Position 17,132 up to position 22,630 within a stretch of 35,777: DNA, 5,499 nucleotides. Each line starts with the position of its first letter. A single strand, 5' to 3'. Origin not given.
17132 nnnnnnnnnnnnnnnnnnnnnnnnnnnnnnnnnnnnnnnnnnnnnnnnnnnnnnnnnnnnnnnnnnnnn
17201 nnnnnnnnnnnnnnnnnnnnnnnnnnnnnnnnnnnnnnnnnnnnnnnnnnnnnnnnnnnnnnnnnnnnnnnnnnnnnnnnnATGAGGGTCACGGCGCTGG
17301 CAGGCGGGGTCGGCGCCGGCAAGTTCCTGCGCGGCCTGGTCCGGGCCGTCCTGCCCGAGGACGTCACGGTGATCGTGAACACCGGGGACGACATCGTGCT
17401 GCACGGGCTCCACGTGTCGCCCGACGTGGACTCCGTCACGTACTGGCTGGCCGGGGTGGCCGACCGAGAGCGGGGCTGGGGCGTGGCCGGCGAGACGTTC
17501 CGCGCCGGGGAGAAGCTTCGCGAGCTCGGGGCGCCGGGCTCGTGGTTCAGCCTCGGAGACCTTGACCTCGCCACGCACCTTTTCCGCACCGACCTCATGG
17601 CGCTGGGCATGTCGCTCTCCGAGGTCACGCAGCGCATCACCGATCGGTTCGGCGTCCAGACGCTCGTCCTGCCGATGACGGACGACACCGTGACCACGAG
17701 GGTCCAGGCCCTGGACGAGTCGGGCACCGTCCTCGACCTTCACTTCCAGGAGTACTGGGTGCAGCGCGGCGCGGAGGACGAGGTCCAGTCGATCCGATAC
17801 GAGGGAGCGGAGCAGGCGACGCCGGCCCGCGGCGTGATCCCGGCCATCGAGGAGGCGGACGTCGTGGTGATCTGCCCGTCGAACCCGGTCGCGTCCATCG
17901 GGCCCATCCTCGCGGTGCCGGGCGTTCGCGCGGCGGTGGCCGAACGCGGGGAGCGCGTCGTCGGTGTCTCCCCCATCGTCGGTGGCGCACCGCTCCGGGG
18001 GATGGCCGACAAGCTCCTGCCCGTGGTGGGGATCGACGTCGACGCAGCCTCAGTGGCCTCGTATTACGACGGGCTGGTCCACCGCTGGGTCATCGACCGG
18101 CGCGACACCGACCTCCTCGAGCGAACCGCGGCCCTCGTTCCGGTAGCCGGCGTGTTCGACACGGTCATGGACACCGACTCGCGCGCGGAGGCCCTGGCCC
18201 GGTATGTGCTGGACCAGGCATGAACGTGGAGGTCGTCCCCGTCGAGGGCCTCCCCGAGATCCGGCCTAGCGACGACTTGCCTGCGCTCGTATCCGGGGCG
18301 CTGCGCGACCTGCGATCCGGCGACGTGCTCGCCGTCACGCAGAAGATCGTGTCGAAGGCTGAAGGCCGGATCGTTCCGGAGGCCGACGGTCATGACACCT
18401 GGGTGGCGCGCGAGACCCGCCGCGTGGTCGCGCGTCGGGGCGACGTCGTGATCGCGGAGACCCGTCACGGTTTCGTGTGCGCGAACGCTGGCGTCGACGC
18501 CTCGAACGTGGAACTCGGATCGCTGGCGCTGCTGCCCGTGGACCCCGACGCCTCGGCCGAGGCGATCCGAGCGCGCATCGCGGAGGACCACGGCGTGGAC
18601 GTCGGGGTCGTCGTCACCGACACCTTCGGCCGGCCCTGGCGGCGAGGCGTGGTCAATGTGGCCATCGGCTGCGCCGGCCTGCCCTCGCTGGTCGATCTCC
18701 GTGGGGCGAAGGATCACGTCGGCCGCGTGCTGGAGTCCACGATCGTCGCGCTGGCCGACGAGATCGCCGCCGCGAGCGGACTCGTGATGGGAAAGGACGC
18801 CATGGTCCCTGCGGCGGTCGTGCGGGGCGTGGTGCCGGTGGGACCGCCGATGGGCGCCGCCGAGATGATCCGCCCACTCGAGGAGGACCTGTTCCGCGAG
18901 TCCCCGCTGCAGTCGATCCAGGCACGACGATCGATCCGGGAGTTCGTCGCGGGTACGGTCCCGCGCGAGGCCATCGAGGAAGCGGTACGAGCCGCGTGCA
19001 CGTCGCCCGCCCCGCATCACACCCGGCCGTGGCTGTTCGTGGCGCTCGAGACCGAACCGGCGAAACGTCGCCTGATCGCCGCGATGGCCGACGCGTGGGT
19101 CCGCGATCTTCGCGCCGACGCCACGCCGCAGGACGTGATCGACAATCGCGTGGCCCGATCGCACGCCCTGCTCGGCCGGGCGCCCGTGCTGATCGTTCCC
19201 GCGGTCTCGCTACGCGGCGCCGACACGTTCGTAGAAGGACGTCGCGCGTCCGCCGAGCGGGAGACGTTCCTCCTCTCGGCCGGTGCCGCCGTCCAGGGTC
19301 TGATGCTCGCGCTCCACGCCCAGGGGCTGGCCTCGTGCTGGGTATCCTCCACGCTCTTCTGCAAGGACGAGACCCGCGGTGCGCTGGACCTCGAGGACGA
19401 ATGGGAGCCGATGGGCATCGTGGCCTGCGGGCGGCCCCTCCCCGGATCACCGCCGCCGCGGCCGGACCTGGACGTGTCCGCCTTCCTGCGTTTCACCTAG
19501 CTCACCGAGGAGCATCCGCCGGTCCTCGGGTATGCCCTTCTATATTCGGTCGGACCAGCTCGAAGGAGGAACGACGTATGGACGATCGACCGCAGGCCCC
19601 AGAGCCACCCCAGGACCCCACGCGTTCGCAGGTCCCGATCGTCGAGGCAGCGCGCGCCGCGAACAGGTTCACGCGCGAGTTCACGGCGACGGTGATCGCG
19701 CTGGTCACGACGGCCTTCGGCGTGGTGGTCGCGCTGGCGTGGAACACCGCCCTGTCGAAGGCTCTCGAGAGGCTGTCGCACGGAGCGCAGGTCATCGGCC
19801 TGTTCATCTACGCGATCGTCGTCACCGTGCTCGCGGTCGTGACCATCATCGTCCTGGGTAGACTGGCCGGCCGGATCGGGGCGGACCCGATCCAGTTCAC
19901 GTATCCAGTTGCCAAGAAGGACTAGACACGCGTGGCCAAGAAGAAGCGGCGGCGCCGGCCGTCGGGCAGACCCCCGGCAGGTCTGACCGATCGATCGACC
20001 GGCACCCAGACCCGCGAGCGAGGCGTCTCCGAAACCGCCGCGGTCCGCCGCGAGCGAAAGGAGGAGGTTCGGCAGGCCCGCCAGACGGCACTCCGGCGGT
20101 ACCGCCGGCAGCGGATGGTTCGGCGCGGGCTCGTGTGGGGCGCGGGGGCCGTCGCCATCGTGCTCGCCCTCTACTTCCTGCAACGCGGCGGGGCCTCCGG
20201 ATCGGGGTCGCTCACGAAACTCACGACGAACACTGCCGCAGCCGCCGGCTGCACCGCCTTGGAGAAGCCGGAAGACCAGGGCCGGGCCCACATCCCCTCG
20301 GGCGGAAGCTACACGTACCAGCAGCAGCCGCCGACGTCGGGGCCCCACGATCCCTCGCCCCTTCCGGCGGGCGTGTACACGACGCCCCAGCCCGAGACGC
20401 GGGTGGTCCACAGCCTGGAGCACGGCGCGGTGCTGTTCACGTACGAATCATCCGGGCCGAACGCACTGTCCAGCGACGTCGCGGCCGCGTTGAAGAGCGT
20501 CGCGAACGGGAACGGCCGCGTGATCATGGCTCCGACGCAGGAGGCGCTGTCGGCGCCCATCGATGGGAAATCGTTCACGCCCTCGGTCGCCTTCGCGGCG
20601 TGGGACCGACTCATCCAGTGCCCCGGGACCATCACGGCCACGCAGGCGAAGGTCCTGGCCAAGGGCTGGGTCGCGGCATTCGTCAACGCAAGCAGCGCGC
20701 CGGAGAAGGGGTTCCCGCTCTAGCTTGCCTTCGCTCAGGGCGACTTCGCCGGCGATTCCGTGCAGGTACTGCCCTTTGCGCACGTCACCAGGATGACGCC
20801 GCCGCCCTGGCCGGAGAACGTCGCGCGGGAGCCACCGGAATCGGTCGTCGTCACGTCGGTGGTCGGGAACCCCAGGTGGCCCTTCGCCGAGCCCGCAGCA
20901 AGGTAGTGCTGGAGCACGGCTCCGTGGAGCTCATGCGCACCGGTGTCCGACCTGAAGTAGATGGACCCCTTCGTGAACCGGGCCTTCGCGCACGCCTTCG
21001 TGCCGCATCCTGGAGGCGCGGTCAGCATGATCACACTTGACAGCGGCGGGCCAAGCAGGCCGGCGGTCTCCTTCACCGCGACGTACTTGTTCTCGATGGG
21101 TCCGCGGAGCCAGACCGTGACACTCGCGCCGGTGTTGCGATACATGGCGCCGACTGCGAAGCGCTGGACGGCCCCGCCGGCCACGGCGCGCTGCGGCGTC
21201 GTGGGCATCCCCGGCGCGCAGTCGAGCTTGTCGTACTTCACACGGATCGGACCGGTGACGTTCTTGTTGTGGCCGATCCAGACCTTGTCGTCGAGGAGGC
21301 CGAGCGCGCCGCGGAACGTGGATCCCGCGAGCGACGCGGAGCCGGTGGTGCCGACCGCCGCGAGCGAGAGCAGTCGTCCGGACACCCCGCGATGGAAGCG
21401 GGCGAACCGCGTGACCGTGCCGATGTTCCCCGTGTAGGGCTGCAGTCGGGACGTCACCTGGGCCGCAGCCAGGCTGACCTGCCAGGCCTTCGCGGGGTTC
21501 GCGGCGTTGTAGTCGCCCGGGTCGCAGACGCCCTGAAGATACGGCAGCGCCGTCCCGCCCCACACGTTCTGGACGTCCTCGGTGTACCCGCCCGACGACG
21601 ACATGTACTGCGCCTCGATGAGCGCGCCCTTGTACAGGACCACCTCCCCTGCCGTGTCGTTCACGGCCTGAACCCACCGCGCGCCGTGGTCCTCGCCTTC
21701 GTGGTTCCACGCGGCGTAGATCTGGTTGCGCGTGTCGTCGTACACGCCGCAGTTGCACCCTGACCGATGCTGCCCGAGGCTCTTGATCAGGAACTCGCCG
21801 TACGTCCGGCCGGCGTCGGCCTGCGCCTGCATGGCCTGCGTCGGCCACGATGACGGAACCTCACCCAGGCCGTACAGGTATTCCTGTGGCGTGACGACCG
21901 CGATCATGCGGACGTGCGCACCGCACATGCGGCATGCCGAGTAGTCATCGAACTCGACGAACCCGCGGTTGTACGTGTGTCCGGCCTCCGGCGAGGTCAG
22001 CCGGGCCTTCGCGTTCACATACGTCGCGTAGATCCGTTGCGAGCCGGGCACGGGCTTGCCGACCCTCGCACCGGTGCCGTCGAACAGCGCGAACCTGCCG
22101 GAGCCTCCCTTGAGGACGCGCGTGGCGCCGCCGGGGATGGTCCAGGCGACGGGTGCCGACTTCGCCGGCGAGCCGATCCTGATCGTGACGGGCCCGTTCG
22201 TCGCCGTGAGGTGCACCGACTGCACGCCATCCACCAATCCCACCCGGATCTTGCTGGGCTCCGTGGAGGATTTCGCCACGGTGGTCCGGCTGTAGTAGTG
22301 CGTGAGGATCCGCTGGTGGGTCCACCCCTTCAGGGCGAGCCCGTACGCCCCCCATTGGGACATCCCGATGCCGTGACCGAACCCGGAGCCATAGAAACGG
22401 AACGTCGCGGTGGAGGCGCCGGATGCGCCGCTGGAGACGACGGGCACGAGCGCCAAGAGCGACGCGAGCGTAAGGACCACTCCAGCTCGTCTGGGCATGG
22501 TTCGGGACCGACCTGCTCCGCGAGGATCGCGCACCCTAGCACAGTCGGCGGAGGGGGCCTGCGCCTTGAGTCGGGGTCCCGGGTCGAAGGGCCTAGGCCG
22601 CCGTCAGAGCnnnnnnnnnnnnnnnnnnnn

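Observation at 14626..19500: Two hydrolase-cyclase fusion genes are translationally coupled into the fbiA-fbiB (F420) operon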

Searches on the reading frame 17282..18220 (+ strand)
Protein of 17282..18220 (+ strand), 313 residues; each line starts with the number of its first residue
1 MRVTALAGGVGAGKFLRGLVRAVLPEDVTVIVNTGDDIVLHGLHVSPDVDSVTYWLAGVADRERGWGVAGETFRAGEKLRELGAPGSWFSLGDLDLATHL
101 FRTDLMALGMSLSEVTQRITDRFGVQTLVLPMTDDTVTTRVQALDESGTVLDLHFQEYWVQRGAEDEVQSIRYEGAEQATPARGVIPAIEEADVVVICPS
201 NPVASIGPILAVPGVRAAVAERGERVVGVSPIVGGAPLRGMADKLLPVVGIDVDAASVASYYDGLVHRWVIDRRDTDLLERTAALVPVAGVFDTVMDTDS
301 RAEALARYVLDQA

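Call 11: search_protein_families(library=pfam, proteins=[window:17282-18220:+], max_evalue=0.01)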
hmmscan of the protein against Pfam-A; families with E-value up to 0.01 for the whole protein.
window:17282-18220:+ (313 aa): 1 family
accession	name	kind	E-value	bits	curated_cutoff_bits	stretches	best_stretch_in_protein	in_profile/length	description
PF01933.23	CofD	-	3.1e-52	178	30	1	3-284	1-264/290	2-phospho-L-lactate transferase CofD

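Call 12: search_protein_families(library=ncbifam, proteins=[window:17282-18220:+], max_evalue=0.01)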
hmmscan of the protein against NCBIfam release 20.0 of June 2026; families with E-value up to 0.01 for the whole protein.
window:17282-18220:+ (313 aa): 2 families
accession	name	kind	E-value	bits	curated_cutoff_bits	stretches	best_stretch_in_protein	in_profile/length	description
TIGR01819.1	F420_cofD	equivalog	1.1e-102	343.1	257.45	1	3-310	1-300/301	2-phospho-L-lactate transferase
TIGR01826.1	CofD_related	subfamily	6.5e-11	42.2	196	1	103-230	91-211/310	uridine diphosphate-N-acetylglucosamine-binding protein YvcK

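Call 16: find_related_loci(query=window:17282-18220:+, collection=genome_contigs, flank=8000)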
Query window:17282-18220:+ (313 aa) in genome_contigs; peptide patterns used: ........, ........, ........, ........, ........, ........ (x = any residue, [..] = any of these).
600 stretches matched a pattern (row limit reached: there are more); 540 encode a relative of the query (tblastn E <= 1e-3); the best 80 are kept; 80 distinct loci.
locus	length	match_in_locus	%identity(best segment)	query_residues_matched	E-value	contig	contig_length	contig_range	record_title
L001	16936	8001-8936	64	1-311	2e-128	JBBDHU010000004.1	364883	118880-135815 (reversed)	MAG: Actinomycetota bacterium isolate LejiaA_64_29 Lejia_A_26_length_364883_cov_17, whole genome shotgun sequence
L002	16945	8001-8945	64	1-313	2e-125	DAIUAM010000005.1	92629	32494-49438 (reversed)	MAG TPA_asm: Actinomycetota bacterium isolate CTOTU41495 NODE_101_length_92629_cov_10.694396, whole genome shotgun seque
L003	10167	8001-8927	63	1-310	2e-121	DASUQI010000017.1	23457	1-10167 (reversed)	MAG TPA_asm: Actinomycetota bacterium isolate SMAG_U1677 k141_1892306, whole genome shotgun sequence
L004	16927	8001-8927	61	1-310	1e-119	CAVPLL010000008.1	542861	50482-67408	MAG: uncultured Actinomycetes bacterium isolate MFD10007.bin.2.144 genome assembly, contig: contig_58744, whole genome s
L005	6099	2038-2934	64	1-299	2e-118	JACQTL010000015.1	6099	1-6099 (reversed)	MAG: Actinomycetota bacterium isolate NC_groundwater_1410_Ag_S-0.65um_73_24 S_p65_S5_coassembly_k141_188905, whole genom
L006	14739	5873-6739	66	14-302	2e-118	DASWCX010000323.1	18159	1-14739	MAG TPA_asm: Actinomycetota bacterium isolate SMAG_U2720 k141_343017, whole genome shotgun sequence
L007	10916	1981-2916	61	1-312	7e-118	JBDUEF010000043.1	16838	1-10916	MAG: Actinomycetota bacterium isolate cluster4_bin.89 NODE_6930_length_16838_cov_14.639695, whole genome shotgun sequenc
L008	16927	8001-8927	62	1-310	3e-115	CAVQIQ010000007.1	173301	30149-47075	MAG: uncultured Actinomycetes bacterium isolate MFD10007.bin.3.88 genome assembly, contig: contig_27314, whole genome sh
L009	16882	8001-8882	64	14-311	7e-115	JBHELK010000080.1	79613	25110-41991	MAG: Actinomycetota bacterium isolate S2_bin.11.orig S2_k141_2132453, whole genome shotgun sequence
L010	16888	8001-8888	62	14-310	6e-115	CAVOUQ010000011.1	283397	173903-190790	MAG: uncultured Actinomycetes bacterium isolate MFD10007.bin.2.82 genome assembly, contig: contig_14085, whole genome sh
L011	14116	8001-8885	64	1-296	6e-114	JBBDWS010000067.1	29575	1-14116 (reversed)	MAG: Actinomycetota bacterium isolate LejiaD_69_26 Lejia_D_2550_length_29575_cov_15, whole genome shotgun sequence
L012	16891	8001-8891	61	14-311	1e-113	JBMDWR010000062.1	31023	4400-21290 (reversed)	MAG: Actinomycetota bacterium isolate ContSoil0_1 ContSoil0_contig62, whole genome shotgun sequence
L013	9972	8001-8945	60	1-313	2e-112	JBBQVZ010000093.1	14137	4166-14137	MAG: Actinomycetota bacterium isolate Co_metawrap_2025 Cmw_2025_k141_21790746_length_14137_cov_19.9946, whole genome sho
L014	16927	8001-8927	61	1-310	2e-112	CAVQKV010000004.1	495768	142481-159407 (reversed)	MAG: uncultured Actinomycetes bacterium isolate MFD00031.bin.2.24 genome assembly, contig: contig_38209, whole genome sh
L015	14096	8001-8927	61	1-310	4e-112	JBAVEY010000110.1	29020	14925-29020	MAG: Actinomycetota bacterium isolate MFD04307_ilm_asm_bin8 k127_186335, whole genome shotgun sequence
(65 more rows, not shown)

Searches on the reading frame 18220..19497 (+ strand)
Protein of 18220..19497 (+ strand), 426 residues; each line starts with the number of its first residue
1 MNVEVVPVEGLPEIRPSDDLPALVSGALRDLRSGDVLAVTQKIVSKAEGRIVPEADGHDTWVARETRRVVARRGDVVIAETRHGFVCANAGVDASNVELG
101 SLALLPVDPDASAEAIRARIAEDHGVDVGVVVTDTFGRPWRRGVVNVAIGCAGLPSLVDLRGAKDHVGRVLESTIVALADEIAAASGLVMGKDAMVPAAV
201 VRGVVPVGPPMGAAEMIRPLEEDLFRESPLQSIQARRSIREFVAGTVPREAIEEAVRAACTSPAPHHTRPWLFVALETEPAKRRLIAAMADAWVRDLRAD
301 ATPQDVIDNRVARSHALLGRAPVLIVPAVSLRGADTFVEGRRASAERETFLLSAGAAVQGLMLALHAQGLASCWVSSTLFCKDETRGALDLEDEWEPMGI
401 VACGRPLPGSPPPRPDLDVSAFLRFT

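Call 11: search_protein_families(library=pfam, proteins=[window:18220-19497:+], max_evalue=0.01)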
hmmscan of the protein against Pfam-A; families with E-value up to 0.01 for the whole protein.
window:18220-19497:+ (426 aa): 3 families
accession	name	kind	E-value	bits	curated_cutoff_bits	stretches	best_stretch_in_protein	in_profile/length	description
PF01996.21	F420_ligase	-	7.7e-57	192.7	25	1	11-203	4-218/218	F420-0:Gamma-glutamyl ligase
PF00881.29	Nitroreductase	-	3.6e-30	105.8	23.5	1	233-405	1-167/167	Nitroreductase family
PF14512.11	TM1586_NiRdase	-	2.5e-05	24.5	27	0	345-404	75-131/215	Putative TM nitroreductase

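Call 12: search_protein_families(library=ncbifam, proteins=[window:18220-19497:+], max_evalue=0.01)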
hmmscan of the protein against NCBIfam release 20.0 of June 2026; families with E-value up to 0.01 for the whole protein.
window:18220-19497:+ (426 aa): 8 families
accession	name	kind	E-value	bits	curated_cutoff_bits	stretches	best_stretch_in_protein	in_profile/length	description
NF009810.0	PRK13294.1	equivalog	1.4e-144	482.3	304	1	2-423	12-446/449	coenzyme F420-0:L-glutamate ligase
TIGR01916.1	F420_cofE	equivalog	3e-72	243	180.65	1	3-226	1-244/244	coenzyme F420-0:L-glutamate ligase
TIGR03553.1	F420_FbiB_CTERM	equivalog_domain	3.2e-61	206.5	249.55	1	232-423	2-191/194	F420 biosynthesis protein FbiB, C-terminal domain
NF009809.0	PRK13293.1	equivalog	4.3e-61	206.5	274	2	65-228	82-246/253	coenzyme F420-0:L-glutamate ligase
TIGR04132.1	intra_fol_E_lig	hypoth_equivalog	2.2e-20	73.1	350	1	12-202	9-201/241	putative folate metabolism gamma-glutamate ligase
TIGR02476.1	BluB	equivalog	4.3e-15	55.6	150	1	224-406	4-180/205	5,6-dimethylbenzimidazole synthase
NF008088.0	PRK10828.1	equivalog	5e-07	29.4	183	1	233-406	7-163/183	NAD(P)H nitroreductase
NF047509.1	Rv3131_FMN_oxido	subfamily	0.00054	19.5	199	0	254-278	1-25/319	Acg family FMN-binding oxidoreductase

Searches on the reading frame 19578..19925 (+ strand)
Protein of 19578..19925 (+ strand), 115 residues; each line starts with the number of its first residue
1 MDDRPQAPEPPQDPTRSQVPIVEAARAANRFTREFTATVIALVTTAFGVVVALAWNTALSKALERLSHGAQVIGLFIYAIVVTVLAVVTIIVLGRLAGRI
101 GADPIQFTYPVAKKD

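Call 50: search_protein_families(library=pfam, proteins=[window:19578-19925:+], max_evalue=0.001)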
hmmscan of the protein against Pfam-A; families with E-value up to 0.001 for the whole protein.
window:19578-19925:+ (115 aa): 1 family
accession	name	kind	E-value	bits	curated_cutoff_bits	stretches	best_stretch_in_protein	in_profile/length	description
PF18898.5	DUF5654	-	8.3e-17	61.4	23.8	1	32-99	2-70/71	Family of unknown function (DUF5654)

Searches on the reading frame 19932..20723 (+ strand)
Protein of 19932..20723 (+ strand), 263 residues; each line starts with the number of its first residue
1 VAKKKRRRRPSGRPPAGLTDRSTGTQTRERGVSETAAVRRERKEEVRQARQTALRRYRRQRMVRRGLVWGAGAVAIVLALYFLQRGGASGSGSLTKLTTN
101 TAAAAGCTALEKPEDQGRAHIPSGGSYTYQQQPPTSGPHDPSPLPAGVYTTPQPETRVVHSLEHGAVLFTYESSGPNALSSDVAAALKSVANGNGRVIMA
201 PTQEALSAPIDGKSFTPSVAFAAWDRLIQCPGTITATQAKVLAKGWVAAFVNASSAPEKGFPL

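Call 50: search_protein_families(library=pfam, proteins=[window:19932-20723:+], max_evalue=0.001)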
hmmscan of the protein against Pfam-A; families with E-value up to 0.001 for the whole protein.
window:19932-20723:+ (263 aa): 1 family
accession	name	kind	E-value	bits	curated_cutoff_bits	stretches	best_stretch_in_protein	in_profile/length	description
PF11303.13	DUF3105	-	1.2e-20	74.4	25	1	120-230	1-100/130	Protein of unknown function (DUF3105)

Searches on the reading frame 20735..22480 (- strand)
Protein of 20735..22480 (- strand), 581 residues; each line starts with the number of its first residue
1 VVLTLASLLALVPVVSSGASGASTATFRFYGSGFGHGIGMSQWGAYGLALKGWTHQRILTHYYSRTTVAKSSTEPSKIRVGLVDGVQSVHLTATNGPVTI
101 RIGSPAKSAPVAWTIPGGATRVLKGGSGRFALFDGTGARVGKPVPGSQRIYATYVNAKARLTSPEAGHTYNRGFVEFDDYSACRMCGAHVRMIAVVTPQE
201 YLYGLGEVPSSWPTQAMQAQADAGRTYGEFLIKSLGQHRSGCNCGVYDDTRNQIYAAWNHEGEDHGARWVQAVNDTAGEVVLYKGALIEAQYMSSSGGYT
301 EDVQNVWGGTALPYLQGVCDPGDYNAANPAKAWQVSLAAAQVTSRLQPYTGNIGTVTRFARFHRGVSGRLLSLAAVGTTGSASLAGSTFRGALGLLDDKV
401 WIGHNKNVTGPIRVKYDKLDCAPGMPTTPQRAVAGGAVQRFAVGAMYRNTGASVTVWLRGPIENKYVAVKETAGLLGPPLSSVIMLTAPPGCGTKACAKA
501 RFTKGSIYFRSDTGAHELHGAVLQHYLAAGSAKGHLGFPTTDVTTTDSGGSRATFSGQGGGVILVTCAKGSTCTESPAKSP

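Call 50: search_protein_families(library=pfam, proteins=[window:20735-22480:-], max_evalue=0.001)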
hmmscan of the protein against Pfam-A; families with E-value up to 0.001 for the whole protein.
window:20735-22480:- (581 aa): 2 families
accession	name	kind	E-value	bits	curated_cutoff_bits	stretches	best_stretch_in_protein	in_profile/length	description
PF08310.17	LGFP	-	8.2e-18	64.9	22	2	498-534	17-53/53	LGFP repeat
PF08486.15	SpoIID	-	4.7e-10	40.4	23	1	190-283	5-97/97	Stage II sporulation protein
